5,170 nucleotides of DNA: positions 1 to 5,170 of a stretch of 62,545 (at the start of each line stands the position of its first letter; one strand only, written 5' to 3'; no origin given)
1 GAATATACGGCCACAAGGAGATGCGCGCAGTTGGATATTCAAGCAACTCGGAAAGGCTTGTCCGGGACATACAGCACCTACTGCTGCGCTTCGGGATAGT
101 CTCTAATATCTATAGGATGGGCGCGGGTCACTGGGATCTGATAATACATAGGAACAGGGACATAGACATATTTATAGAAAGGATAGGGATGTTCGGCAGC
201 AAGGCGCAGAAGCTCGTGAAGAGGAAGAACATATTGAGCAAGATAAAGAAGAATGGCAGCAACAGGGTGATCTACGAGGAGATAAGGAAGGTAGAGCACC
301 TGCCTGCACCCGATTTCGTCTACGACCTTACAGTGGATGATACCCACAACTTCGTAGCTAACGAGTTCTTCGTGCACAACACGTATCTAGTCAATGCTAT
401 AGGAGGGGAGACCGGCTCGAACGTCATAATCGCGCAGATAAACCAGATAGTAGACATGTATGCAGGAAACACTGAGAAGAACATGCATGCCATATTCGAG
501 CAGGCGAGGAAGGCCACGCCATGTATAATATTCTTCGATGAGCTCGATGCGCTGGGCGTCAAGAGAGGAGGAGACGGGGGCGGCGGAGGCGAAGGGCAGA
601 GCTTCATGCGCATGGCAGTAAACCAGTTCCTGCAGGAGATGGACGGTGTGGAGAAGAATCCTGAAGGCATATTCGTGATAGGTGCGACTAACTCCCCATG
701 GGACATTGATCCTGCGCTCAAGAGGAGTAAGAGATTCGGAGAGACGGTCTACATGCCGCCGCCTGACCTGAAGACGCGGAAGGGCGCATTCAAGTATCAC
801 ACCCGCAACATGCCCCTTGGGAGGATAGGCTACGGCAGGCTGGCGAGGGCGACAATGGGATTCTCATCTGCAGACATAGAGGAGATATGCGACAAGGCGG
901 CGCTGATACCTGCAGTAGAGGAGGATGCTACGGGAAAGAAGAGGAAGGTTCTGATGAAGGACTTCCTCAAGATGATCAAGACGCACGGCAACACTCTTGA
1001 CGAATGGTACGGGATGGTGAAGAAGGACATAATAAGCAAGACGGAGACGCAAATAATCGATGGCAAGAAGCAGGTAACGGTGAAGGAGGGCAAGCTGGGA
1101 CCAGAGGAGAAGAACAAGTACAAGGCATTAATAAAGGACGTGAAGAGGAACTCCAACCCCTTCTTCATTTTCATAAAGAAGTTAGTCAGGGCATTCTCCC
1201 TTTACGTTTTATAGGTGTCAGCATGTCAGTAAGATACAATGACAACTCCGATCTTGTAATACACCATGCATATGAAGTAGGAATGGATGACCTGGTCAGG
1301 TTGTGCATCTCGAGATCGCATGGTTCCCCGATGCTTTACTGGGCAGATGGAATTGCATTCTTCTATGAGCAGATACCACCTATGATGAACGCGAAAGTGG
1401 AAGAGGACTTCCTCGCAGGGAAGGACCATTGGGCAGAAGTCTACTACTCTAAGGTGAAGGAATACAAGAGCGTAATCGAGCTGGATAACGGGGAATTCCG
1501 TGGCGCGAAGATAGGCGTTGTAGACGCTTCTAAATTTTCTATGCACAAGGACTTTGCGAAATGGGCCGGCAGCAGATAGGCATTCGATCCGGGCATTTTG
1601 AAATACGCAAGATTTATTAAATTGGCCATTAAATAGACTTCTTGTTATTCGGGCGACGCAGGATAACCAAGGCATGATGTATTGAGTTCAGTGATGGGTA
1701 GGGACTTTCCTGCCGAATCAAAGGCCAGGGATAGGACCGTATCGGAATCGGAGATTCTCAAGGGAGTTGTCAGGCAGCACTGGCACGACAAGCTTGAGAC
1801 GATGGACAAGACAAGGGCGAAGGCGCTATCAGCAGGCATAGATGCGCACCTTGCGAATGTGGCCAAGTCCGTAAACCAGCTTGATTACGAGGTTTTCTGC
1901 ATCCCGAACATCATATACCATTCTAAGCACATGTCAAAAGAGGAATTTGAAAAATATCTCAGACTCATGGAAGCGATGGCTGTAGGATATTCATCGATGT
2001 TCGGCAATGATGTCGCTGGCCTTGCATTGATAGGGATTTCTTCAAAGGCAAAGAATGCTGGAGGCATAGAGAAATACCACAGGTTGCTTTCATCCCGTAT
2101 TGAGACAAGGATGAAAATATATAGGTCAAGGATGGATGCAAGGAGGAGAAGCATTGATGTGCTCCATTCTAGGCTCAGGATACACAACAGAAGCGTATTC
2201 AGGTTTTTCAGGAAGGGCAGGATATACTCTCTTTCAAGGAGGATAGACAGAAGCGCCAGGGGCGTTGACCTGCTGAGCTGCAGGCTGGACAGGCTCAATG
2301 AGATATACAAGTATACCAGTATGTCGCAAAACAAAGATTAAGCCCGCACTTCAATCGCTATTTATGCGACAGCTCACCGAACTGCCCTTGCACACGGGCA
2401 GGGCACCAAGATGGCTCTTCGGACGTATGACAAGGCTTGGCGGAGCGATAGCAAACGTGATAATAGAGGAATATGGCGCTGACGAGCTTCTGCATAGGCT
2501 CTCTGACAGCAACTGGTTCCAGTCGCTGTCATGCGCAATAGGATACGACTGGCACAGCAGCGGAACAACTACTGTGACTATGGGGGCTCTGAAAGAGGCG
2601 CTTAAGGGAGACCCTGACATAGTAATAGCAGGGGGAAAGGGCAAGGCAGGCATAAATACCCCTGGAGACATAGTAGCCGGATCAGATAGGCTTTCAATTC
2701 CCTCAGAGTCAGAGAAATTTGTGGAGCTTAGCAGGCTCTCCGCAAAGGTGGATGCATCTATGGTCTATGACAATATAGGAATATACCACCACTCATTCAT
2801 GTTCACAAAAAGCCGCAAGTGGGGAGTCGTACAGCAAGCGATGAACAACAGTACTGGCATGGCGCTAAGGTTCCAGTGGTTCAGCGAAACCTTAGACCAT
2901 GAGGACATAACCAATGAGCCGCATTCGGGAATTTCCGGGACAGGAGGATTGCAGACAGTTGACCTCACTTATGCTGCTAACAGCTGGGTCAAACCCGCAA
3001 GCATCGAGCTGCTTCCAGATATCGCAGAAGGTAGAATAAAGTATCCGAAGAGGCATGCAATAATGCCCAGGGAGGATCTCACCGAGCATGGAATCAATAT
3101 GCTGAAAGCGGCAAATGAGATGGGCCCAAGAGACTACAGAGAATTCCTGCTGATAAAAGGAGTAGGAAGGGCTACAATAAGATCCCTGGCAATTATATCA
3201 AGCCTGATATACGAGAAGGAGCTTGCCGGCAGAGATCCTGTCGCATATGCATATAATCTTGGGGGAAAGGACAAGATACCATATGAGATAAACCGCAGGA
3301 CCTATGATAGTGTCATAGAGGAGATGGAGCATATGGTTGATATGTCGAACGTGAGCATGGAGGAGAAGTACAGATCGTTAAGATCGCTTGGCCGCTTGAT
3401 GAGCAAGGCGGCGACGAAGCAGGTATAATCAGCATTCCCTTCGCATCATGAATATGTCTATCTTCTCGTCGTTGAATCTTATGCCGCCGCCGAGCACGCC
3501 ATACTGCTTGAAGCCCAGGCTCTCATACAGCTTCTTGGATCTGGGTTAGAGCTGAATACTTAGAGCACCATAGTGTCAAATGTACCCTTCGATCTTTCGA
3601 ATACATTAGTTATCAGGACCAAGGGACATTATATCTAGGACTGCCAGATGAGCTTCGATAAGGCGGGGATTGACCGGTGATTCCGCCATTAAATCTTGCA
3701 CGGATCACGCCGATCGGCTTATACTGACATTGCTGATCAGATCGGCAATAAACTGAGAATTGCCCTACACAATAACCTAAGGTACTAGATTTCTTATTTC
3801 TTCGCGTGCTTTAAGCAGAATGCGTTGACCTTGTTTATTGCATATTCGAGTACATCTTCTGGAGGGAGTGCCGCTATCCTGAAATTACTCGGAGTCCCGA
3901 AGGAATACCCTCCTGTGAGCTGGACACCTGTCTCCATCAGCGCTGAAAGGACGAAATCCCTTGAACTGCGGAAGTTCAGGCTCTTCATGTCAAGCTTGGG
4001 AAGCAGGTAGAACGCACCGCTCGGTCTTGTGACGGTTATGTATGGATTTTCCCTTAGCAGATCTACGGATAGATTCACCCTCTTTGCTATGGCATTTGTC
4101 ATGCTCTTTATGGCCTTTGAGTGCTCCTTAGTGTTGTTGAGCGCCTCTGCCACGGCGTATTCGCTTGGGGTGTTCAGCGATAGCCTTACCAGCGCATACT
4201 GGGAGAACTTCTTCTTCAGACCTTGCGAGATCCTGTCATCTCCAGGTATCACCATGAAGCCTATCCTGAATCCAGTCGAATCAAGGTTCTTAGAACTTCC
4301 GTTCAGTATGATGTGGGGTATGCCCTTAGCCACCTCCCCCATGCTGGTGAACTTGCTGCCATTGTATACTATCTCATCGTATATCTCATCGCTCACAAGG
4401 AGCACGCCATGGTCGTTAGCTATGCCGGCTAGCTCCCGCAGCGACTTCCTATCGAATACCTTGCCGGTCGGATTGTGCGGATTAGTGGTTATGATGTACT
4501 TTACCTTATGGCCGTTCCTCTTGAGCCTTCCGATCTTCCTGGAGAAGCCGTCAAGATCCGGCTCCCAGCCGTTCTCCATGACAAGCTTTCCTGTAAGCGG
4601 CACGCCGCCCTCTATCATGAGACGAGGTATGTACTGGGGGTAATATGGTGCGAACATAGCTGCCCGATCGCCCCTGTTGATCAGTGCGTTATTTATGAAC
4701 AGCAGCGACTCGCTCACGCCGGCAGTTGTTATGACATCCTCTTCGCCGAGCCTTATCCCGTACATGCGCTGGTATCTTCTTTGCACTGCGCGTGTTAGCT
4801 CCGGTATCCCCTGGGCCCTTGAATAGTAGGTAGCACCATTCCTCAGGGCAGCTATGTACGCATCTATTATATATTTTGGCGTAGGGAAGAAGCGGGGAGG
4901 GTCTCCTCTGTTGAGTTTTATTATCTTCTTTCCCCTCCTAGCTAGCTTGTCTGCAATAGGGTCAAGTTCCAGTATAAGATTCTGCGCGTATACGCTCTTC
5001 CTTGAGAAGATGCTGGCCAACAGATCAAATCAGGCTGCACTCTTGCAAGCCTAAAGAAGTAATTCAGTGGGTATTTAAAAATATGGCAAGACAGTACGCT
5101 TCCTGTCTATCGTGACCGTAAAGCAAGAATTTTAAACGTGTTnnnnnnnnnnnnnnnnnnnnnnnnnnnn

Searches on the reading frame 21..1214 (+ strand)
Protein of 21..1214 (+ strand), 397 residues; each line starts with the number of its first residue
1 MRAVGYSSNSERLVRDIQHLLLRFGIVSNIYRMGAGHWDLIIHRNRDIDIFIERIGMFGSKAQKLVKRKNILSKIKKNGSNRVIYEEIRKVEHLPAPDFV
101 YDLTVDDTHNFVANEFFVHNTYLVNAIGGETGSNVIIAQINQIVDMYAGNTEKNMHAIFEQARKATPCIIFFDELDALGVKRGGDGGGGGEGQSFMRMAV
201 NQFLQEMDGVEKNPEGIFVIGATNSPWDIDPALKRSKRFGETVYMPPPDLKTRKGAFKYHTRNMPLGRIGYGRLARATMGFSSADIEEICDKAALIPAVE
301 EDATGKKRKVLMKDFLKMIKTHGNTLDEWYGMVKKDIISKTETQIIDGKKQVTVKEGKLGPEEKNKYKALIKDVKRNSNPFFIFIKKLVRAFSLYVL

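Call 35: search_protein_families(library=pfam, proteins=[window:21-1214:+], max_evalue=0.0001)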
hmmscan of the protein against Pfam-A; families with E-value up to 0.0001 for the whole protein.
window:21-1214:+ (397 aa): 4 families
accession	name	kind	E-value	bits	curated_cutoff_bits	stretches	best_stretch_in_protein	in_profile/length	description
PF00004.35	AAA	-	8e-29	101.2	21.2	1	121-246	12-130/131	ATPase family associated with various cellular activities (AAA)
PF14528.11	LAGLIDADG_3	-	6.9e-13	49.1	22.5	1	4-56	26-82/82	LAGLIDADG-like domain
PF14890.11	Intein_splicing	-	1.1e-11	45.3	35.8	1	61-120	98-155/155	Intein splicing domain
PF17862.7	AAA_lid_3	-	7.2e-06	25.9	27.2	1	273-302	6-34/45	AAA+ lid domain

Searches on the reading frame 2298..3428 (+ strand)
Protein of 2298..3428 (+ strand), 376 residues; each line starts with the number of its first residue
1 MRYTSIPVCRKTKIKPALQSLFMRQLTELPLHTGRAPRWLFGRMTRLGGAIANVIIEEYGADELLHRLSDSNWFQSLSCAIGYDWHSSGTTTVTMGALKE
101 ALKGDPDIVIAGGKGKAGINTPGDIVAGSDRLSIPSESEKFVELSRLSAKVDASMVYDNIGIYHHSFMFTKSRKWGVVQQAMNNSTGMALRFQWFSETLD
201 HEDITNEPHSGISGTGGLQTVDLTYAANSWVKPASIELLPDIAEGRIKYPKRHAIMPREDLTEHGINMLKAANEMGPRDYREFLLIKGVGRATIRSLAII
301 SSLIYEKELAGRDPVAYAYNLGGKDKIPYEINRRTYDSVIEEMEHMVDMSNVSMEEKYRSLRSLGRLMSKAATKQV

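Call 35: search_protein_families(library=pfam, proteins=[window:2298-3428:+], max_evalue=0.0001)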
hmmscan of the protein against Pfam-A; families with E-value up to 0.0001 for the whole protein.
window:2298-3428:+ (376 aa): 1 family
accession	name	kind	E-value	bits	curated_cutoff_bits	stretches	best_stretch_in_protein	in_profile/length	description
PF05559.16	DUF763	-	4e-98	329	35.5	1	26-331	2-319/319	Protein of unknown function (DUF763)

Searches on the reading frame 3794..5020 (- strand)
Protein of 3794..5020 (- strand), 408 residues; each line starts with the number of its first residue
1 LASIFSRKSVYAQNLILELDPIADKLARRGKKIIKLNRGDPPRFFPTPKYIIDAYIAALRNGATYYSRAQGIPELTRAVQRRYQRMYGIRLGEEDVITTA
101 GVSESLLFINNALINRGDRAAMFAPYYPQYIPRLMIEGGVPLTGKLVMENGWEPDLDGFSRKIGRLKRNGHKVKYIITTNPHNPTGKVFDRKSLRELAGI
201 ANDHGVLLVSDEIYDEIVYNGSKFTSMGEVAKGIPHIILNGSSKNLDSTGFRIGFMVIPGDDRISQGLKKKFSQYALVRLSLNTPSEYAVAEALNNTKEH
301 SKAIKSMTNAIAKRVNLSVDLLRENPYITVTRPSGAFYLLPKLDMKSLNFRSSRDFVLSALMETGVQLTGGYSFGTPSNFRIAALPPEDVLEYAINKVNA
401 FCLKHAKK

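Call 52: search_protein_families(library=ncbifam, proteins=[window:3794-5020:-], max_evalue=0.00001)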
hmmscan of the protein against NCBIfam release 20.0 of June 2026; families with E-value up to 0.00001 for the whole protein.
window:3794-5020:- (408 aa): 65 families (the best 25 are shown)
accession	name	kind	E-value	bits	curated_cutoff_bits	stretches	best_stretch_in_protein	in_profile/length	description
NF006230.0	PRK08363.1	equivalog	4.3e-84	282.6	534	1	17-405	16-395/398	alanine aminotransferase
TIGR01265.1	tyr_nico_aTase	subfamily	2.2e-60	204.7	292.45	1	21-406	21-403/403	tyrosine/nicotianamine family aminotransferase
NF041091.1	asp_aminotase_Arch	equivalog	3.9e-58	197.1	550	1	14-401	10-374/376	aspartate aminotransferase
NF041364.1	GntC_guanitoxin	equivalog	1.6e-56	191.8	415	1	45-401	10-356/356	guanitoxin biosynthesis PLP-dependent (S)-gamma-hydroxy-L-arginine cyclodehydratase GntC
NF005744.0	PRK07568.1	subfamily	1.8e-51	175.2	389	1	12-346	11-329/398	pyridoxal phosphate-dependent aminotransferase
TIGR01264.1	tyr_amTase_E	equivalog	6e-50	170.2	474.25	1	28-405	28-402/403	tyrosine transaminase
NF006229.0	PRK08361.1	equivalog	5.8e-45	154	624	1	27-377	29-361/391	aspartate aminotransferase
NF005817.0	PRK07683.1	equivalog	1.1e-44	152.7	575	1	26-406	23-385/387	aminotransferase A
NF004770.0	PRK06108.1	subfamily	1.3e-44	152.6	422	1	34-382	39-372/396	pyridoxal phosphate-dependent aminotransferase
NF005588.0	PRK07309.1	equivalog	3.8e-44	151.1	576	1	32-403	31-387/391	pyridoxal phosphate-dependent aminotransferase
NF005816.0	PRK07682.1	equivalog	3.6e-43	147.6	620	1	26-379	24-358/390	aminotransferase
NF004975.0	PRK06348.1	equivalog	4.1e-43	147.8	549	1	24-400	22-381/384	pyridoxal phosphate-dependent aminotransferase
TIGR03540.1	DapC_direct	equivalog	3.8e-42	144.6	593.25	1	15-399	13-381/383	LL-diaminopimelate aminotransferase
NF004769.0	PRK06107.1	equivalog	7.6e-42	143.5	617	1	23-400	25-396/402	aspartate transaminase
NF006756.0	PRK09276.1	subfamily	1.4e-41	142.8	507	1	15-400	15-384/387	LL-diaminopimelate aminotransferase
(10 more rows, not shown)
